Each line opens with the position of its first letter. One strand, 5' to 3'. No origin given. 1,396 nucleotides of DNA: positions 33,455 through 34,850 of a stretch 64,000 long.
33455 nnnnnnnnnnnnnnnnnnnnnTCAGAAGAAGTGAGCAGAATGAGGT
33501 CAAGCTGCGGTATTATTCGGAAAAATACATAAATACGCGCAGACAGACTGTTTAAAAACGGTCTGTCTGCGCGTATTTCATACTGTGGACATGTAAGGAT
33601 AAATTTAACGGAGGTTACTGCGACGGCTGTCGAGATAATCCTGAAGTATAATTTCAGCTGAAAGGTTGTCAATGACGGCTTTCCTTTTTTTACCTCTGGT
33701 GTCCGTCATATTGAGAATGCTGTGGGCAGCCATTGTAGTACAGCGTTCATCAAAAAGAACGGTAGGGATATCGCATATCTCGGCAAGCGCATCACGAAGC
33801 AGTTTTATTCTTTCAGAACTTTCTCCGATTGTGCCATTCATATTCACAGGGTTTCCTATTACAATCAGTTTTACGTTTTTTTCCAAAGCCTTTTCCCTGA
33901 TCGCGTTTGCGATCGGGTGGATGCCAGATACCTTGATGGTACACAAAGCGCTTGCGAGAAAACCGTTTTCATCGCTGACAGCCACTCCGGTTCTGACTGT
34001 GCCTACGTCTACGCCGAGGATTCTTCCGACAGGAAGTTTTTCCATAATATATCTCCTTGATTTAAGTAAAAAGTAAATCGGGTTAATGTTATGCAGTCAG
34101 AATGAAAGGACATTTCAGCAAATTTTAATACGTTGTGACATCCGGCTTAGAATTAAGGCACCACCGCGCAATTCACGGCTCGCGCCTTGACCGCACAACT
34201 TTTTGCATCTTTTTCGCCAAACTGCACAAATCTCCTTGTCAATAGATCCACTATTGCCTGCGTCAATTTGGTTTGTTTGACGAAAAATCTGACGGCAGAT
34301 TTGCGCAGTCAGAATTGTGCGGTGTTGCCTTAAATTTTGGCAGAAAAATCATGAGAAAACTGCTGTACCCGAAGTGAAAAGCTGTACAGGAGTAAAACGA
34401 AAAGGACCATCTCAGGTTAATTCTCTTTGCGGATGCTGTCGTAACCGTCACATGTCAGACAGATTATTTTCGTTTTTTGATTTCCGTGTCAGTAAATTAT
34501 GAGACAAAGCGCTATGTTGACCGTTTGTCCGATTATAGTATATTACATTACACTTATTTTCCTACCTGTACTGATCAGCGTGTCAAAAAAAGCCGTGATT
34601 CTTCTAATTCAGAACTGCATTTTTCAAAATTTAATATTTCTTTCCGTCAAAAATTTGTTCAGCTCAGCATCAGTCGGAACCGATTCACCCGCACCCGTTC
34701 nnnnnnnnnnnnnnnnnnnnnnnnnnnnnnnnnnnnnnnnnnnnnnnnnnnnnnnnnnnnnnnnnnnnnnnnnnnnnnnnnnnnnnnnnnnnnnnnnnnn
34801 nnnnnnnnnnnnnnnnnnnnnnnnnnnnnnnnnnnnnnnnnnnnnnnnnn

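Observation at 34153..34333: ~180-bp element bounded by 22-bp inverted repeats upstream of ruvX: inverton, MITE or structured RNA?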

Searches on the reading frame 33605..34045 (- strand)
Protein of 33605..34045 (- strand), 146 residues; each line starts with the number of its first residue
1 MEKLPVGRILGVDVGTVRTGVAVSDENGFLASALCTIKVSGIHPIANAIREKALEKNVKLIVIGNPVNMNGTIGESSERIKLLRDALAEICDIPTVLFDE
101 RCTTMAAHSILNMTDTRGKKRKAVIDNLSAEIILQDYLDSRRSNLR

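Call 11: search_protein_families(library=pfam, proteins=[window:33605-34045:-])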
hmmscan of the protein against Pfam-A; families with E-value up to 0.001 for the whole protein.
window:33605-34045:- (146 aa): 1 family
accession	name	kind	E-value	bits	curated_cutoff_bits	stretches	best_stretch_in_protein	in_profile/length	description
PF03652.20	RuvX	-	3.8e-37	128.1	29.2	1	8-140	2-134/134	Holliday junction resolvase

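Call 13: find_homologous_proteins(query=window:33605-34045:-)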
Query window:33605-34045:- (146 aa): 719 proteins with E <= 0.001 among 743 candidates; the best 120 are listed.
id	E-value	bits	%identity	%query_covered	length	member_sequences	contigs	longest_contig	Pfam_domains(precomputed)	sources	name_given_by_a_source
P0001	7.6e-87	306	100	100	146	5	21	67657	PF03652.21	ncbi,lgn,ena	-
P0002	1.2e-69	251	81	97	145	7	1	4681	PF03652.21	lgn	-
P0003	3.4e-59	217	70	97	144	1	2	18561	PF03652.21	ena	-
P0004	1.5e-58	215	72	95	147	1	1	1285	PF03652.21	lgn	-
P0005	3.4e-58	214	70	97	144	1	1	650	PF03652.21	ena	-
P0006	1.1e-57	212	72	95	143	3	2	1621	PF03652.21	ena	-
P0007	1.8e-57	211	70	97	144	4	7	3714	PF03652.21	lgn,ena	-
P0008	1.9e-57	211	69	97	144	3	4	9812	PF03652.21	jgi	-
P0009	2.4e-57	211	70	97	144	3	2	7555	PF03652.21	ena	-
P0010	2.6e-57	211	70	97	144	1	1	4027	PF03652.21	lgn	-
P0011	3.1e-57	210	71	93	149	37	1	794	PF03652.21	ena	-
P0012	3.9e-57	210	68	97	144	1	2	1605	PF03652.21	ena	-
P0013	7.6e-57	209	72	96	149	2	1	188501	PF03652.21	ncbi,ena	-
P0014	9.9e-57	209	70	93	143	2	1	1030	PF03652.21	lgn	-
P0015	1.2e-56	209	70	97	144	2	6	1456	PF03652.21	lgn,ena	-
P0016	1.5e-56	208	68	98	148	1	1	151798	PF03652.21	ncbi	-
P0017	1.5e-56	208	70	97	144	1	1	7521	PF03652.21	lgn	-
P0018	2.2e-56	208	70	97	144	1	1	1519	PF03652.21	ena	-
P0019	2.4e-56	208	69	97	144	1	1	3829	PF03652.21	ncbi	-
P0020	3.1e-56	207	70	97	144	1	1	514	PF03652.21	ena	-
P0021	3.9e-56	207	70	97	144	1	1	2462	PF03652.21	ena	-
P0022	4.0e-56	207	69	97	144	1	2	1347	PF03652.21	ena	-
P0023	4.2e-56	207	66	98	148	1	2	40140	PF03652.21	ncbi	-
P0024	4.9e-56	207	66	98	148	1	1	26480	PF03652.21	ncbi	-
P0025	5.1e-56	206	66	97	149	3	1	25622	PF03652.21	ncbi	-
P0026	5.2e-56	206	70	97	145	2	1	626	PF03652.21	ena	-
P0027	6.2e-56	206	69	97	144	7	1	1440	PF03652.21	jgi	-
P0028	6.5e-56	206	70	97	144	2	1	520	PF03652.21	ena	-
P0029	7.6e-56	206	75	92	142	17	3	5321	PF03652.21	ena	-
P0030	8.3e-56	206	69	97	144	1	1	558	PF03652.21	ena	-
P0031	1.2e-55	205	68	97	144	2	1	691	PF03652.21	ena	-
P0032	1.2e-55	205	68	97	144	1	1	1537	PF03652.21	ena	-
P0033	1.4e-55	205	70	97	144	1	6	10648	PF03652.21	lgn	-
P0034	1.5e-55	205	67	98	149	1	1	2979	PF03652.21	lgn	-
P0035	2.1e-55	205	66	97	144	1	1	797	PF03652.21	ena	-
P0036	2.2e-55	204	68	97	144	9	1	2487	PF03652.21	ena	-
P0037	2.2e-55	204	70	97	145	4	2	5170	PF03652.21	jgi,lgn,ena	jgi:putative Holliday junction resolvase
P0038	2.4e-55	204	72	93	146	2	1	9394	PF03652.21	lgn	-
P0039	2.7e-55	204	69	96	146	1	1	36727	PF03652.21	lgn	-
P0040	4.3e-55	203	67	97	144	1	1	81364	PF03652.21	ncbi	-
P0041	4.3e-55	203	68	97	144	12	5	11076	PF03652.21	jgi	-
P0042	4.8e-55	203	67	98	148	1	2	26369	PF03652.21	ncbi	-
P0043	5.0e-55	203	68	97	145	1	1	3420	PF03652.21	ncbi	-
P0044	8.6e-55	203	70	94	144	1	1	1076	PF03652.21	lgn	-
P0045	9.5e-55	202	67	98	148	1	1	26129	PF03652.21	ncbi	-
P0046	1.4e-54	202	68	97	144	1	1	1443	PF03652.21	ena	-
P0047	6.4e-54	200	66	98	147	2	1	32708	PF03652.21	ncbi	-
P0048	8.0e-54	199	68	97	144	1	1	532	PF03652.21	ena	-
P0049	8.3e-54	199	68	97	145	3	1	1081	PF03652.21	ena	-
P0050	9.5e-54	199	65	97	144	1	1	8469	PF03652.21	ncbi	-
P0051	9.7e-54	199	68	94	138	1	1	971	PF03652.21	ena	-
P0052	1.6e-53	198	67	97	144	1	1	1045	PF03652.21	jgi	jgi:putative Holliday junction resolvase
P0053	2.6e-53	198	66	97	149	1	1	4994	PF03652.21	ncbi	-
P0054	6.5e-53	196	66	97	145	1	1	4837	PF03652.21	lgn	-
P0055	8.2e-53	196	65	97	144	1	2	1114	PF03652.21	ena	-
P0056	8.4e-53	196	67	97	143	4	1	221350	PF03652.21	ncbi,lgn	-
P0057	1.1e-52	196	67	95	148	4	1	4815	PF03652.21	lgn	-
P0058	1.1e-52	196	65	95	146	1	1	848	PF03652.21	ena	-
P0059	1.3e-52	196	66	99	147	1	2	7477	PF03652.21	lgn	-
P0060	1.9e-52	195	66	97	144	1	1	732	PF03652.21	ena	-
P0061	1.9e-52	195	65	97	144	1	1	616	PF03652.21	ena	-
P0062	2.7e-52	194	65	97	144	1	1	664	PF03652.21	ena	-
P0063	3.0e-52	194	65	98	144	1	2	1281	PF03652.21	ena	-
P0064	3.6e-52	194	65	97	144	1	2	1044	PF03652.21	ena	-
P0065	4.7e-52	194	65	97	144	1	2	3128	PF03652.21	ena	-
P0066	6.8e-52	193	65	97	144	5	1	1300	PF03652.21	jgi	jgi:putative Holliday junction resolvase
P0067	8.0e-52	193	65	99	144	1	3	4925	PF03652.21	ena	-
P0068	8.7e-52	193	65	97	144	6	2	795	PF03652.21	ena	-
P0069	9.9e-52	193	62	99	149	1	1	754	PF03652.21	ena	-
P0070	1.2e-51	192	66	96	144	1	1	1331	PF03652.21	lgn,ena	-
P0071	1.2e-51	192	66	97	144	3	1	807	PF03652.21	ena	-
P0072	1.3e-51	192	67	93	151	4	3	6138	PF03652.21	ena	-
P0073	1.4e-51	192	65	98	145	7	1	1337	PF03652.21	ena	-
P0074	2.0e-51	192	66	96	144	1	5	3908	PF03652.21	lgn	-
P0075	2.0e-51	192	68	95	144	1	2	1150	PF03652.21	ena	-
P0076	2.2e-51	191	67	96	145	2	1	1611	PF03652.21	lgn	-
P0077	3.9e-51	191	63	99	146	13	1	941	PF03652.21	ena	-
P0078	5.0e-51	190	66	97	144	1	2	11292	PF03652.21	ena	-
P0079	5.8e-51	190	63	99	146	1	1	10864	PF03652.21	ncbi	-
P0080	6.8e-51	190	65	97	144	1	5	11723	PF03652.21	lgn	-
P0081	7.5e-51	190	65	97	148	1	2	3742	PF03652.21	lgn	-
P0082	7.9e-51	190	64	98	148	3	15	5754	PF03652.21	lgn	-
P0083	9.7e-51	189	64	97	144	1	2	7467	PF03652.21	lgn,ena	-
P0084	1.6e-50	189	67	97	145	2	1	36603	PF03652.21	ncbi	-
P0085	1.6e-50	189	65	97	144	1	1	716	PF03652.21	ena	-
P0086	2.5e-50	188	65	97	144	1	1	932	PF03652.21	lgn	-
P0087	1.7e-49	185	65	97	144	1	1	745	PF03652.21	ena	-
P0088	4.1e-49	184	64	97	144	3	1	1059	PF03652.21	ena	-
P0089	6.4e-45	171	64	92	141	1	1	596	PF03652.21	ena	-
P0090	1.3e-43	166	60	93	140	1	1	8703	PF03652.21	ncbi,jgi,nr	ncbi:MAG: Holliday junction resolvase RuvX [Ruminococcaceae bacterium]|nr:Holliday junction resolvas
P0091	1.8e-43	166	61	92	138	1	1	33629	PF03652.21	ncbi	-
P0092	2.7e-43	165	61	93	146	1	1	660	PF03652.21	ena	-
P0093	6.9e-43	164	64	91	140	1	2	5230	PF03652.21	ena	-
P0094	8.8e-43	164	57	99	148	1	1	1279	PF03652.21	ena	-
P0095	5.0e-42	161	62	91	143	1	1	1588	PF03652.21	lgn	-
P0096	7.4e-42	161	57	93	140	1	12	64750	PF03652.21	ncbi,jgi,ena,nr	ncbi:MAG: Holliday junction resolvase RuvX [Ruminococcaceae bacterium]|nr:Holliday junction resolvas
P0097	1.0e-41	160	59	93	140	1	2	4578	PF03652.21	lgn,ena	-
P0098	1.3e-41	160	56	97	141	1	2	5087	PF03652.21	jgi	-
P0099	1.5e-41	160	57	93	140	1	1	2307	PF03652.21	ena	-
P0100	1.8e-41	159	60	94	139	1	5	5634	PF03652.21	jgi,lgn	jgi:putative Holliday junction resolvase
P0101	2.3e-41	159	58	92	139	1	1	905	PF03652.21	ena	-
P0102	2.7e-41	159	57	93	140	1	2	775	PF03652.21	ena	-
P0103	3.1e-41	159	60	92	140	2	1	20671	PF03652.21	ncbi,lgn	-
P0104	3.1e-41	159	58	92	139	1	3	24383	PF03652.21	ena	-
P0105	3.5e-41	158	63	94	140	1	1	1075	PF03652.21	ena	-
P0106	4.9e-41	158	56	95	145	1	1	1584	PF03652.21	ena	-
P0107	5.3e-41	158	56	93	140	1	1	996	PF03652.21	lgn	-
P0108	5.5e-41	158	58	94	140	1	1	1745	PF03652.21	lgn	-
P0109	6.4e-41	158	58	92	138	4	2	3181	PF03652.21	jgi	-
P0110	6.8e-41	158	57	95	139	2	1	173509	PF03652.21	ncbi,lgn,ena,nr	ncbi:MAG: Holliday junction resolvase RuvX [Clostridia bacterium]|nr:Holliday junction resolvase Ruv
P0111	7.2e-41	157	56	93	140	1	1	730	PF03652.21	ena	-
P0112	8.0e-41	157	58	92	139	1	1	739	PF03652.21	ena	-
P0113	8.2e-41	157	56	92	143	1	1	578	PF03652.21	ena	-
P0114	8.2e-41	157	57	93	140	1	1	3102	PF03652.21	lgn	-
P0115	9.3e-41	157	58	93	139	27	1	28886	PF03652.21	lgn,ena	-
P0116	1.0e-40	157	56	92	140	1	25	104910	PF03652.21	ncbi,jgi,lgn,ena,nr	ncbi:MAG: Holliday junction resolvase RuvX [Ruminococcaceae bacterium]|nr:Holliday junction resolvas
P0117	1.1e-40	157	57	95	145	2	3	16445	PF03652.21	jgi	-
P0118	1.3e-40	157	57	93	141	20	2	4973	PF03652.21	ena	-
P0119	1.3e-40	157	57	93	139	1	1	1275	PF03652.21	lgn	-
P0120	1.5e-40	156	57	93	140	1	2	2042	PF03652.21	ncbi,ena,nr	ncbi:MAG: Holliday junction resolvase RuvX [Clostridia bacterium]|nr:Holliday junction resolvase Ruv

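Call 14: find_encoding_contigs(protein=window:33605-34045:-, flank=10000, max_places=10)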
Protein window:33605-34045:- (146 aa): 22 contigs read that carry it; 10 places shown.
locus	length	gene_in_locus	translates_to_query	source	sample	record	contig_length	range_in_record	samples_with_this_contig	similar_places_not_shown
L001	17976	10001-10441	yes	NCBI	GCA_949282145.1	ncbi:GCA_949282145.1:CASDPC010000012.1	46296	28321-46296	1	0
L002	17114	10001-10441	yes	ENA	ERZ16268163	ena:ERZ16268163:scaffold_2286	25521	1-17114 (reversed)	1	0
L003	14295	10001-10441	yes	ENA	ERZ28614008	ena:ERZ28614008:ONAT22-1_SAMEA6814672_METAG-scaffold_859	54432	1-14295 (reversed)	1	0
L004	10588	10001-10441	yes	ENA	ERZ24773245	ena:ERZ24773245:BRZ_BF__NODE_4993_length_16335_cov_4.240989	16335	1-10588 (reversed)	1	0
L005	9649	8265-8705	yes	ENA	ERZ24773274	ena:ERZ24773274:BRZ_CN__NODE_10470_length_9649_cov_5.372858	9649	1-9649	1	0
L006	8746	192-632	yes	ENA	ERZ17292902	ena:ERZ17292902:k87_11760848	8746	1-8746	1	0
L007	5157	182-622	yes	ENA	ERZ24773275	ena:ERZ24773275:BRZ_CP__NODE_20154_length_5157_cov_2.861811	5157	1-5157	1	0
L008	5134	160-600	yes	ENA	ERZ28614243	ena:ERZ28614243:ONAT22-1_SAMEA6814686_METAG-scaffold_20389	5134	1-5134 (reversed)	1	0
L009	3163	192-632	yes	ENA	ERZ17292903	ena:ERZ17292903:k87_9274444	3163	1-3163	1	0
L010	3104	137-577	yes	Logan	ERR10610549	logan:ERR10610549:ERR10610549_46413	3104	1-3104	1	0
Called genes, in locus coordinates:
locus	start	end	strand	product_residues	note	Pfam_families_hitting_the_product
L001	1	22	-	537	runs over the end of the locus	-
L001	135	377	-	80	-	-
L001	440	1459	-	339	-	PF12127:FloA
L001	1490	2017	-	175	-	PF24961:NfeD_membrane (weak), PF01957:NfeD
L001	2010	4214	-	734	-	PF17389:Bac_rhamnosid6H, PF17167:Glyco_hydro_94 (weak), PF17390:Bac_rhamnosid_C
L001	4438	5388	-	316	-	PF01261:AP_endonuc_2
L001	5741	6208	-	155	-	PF01668:SmpB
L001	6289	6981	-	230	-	PF12847:Methyltransf_18, PF04816:TrmK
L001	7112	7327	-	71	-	PF08984:DUF1858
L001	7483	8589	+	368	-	-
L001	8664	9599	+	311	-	PF00294:PfkB, PF08543:Phos_pyr_kin (weak)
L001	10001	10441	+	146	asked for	PF03652:RuvX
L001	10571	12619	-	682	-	PF17678:Glyco_hydro_92N, PF07971:Glyco_hydro_92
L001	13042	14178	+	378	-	PF13489:Methyltransf_23, PF01728:FtsJ (weak), PF13847:Methyltransf_31 (weak), PF08241:Methyltransf_11, PF08242:Methyltransf_12, PF13649:Methyltransf_25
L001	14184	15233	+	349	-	PF00534:Glycos_transf_1, PF13692:Glyco_trans_1_4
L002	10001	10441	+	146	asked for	PF03652:RuvX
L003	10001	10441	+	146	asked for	PF03652:RuvX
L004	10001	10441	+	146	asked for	PF03652:RuvX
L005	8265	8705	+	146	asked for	PF03652:RuvX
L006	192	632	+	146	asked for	PF03652:RuvX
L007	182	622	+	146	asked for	PF03652:RuvX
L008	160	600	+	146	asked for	PF03652:RuvX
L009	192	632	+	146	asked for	PF03652:RuvX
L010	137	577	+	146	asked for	PF03652:RuvX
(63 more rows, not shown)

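Call 56: find_encoding_contigs(protein=P0002, flank=3000, max_places=3)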
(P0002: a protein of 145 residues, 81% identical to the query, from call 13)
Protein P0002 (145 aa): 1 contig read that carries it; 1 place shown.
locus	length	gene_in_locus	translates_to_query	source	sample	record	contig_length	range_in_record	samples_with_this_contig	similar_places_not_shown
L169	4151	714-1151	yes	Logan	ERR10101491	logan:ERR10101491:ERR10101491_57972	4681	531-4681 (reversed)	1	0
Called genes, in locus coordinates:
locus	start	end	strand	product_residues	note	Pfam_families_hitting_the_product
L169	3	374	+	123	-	?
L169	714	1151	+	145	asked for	PF03652:RuvX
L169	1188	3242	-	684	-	PF17678:Glyco_hydro_92N, PF07971:Glyco_hydro_92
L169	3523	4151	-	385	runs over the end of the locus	?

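Call 57: find_encoding_contigs(protein=P0003, flank=3000, max_places=3)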
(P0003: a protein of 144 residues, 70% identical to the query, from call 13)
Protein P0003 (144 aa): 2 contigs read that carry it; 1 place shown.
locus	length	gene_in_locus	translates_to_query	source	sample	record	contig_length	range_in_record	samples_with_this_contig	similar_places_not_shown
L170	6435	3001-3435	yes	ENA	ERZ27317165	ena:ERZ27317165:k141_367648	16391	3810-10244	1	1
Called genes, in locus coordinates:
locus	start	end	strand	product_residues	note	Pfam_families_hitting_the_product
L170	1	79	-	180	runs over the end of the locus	PF07456:Hpre_diP_synt_I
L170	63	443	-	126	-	PF07009:NusG_II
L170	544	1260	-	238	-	PF12847:Methyltransf_18, PF04816:TrmK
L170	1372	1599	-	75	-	PF08984:DUF1858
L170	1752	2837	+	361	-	-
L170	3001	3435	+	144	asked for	PF03652:RuvX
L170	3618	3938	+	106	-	PF03551:PadR, PF22194:WHD_F93 (weak)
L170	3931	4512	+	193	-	PF22564:HAAS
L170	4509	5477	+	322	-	PF13349:DUF4097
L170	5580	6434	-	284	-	PF01261:AP_endonuc_2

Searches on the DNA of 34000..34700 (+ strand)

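Call 7: search_rna_families(source=window, start=34000, end=34700, threshold=evalue, max_evalue=10)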
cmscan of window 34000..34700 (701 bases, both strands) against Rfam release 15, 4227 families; matches with E-value up to 10: 2.
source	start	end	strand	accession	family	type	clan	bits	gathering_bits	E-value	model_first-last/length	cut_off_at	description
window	34605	34672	-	RF00592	SNORD78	Gene; snRNA; snoRNA; CD-box;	CL00051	16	38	5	7-65/65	no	Small nucleolar RNA SNORD78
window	34310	34451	+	RF02157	NPPA-AS1_2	Gene; lncRNA;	-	15.6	60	7.4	1-150/150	no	NPPA antisense RNA 1 conserved region 2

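Call 62: search_dna_similar(query=window:34153-34333:+, collection=plasmids, mode=distant, max_rows=15)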
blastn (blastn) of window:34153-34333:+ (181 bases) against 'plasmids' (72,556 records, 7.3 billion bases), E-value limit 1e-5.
Records with a match: 4; places in all: 7; records where one place covers at least 80% of the query: 4.
Best place of each record, by identity: 60-80% 4.
By first word of the organism name: Subdoligranulum 4.
By predicted mobility (MOB-suite, as given by PLSDB): non-mobilizable 4.
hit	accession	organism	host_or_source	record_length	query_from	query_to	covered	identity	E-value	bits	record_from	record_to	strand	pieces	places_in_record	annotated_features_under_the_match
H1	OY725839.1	Subdoligranulum variabile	-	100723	1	181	100%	71.7%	9e-11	73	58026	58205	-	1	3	record has no annotation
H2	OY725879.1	Subdoligranulum variabile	-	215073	1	181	100%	70.7%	4e-8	64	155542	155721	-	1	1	none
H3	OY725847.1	Subdoligranulum variabile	-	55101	2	181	99%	70.5%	2e-7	63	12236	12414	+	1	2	record has no annotation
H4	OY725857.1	Subdoligranulum variabile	-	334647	2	177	97%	69.8%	9e-11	73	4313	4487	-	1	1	none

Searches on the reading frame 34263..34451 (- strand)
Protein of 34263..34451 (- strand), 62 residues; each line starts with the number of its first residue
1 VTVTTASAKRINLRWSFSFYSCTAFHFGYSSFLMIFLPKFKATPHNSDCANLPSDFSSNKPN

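Call 11: search_protein_families(library=pfam, proteins=[window:34263-34451:-])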
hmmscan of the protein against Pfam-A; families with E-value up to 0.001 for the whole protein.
window:34263-34451:- (62 aa): 0 families
